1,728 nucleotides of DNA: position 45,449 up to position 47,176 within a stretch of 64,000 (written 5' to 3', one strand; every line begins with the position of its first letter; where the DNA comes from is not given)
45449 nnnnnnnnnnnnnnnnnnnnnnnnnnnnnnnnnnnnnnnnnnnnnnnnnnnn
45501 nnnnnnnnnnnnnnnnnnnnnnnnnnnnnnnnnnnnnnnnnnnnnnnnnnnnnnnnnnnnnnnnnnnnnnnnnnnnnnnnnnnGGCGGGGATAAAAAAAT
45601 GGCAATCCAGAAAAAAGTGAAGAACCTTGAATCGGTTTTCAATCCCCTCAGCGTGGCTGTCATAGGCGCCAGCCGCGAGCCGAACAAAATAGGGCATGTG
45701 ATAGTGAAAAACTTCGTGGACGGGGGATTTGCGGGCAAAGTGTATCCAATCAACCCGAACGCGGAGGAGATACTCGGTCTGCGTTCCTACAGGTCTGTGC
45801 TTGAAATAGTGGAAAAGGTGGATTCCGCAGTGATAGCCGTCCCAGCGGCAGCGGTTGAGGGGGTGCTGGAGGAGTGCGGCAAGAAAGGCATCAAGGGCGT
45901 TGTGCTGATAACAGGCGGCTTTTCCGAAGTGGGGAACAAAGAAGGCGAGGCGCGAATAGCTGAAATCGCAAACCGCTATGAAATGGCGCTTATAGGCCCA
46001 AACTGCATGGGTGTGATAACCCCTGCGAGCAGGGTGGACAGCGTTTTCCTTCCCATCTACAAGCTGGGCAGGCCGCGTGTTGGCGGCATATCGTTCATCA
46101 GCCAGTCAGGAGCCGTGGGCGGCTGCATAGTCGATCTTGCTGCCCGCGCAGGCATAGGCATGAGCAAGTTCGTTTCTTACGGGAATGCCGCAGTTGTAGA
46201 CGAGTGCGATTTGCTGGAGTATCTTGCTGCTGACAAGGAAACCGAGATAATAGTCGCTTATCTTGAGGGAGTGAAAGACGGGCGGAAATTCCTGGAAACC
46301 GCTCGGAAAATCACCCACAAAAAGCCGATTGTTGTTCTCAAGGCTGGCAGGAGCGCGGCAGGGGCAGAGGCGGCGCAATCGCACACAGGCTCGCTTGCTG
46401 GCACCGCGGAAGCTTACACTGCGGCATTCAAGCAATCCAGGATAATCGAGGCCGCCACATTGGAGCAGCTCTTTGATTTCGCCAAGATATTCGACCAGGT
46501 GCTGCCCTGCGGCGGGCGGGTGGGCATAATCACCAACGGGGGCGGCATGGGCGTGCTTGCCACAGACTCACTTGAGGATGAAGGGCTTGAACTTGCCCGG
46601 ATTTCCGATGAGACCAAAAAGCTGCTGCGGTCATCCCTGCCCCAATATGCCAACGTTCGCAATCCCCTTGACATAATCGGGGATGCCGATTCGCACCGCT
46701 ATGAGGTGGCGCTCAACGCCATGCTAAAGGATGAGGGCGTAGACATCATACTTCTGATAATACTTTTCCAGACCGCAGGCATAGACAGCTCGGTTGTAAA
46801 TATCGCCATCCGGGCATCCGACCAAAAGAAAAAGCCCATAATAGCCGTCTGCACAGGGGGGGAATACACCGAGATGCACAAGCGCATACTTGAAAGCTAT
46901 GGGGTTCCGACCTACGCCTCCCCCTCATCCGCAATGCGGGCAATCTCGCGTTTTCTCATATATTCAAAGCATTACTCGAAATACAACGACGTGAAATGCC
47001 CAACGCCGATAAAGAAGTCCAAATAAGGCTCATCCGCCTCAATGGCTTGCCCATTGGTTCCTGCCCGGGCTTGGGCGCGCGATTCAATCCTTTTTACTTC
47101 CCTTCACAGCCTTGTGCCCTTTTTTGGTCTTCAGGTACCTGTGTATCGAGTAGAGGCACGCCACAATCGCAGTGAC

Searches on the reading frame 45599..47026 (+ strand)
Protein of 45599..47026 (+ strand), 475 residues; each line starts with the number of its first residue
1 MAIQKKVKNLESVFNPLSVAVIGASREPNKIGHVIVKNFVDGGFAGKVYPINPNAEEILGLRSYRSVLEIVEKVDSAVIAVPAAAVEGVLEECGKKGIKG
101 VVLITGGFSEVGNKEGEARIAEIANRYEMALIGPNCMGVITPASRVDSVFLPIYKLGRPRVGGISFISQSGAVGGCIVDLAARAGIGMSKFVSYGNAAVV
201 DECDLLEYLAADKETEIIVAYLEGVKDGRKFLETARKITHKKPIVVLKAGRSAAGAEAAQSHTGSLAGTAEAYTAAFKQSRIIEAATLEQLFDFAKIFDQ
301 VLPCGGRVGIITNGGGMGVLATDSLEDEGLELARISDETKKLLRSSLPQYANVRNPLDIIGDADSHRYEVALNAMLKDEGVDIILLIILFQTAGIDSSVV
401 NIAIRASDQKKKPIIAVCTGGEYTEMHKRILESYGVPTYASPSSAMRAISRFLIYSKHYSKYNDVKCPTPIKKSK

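Call 65: search_protein_families(library=pfam, proteins=[window:45599-47026:+], max_evalue=0.00001)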
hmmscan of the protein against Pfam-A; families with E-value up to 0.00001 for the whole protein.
window:45599-47026:+ (475 aa): 5 families
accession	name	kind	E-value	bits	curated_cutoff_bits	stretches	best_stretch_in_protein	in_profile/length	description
PF13607.11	Succ_CoA_lig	-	3.1e-56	189.4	27.4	1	162-298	2-138/138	Succinyl-CoA ligase like flavodoxin domain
PF13380.12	CoA_binding_2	-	1.8e-26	93.3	22.8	1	18-141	2-115/116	CoA binding domain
PF02629.25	CoA_binding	-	4.5e-17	63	22.3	1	16-106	3-96/97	CoA binding domain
PF19045.5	Ligase_CoA_2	-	2.9e-09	37.6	23.7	1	308-440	1-138/162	Ligase-CoA domain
PF00549.24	Ligase_CoA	-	7.2e-07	29.8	24.5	0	328-449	18-125/128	CoA-ligase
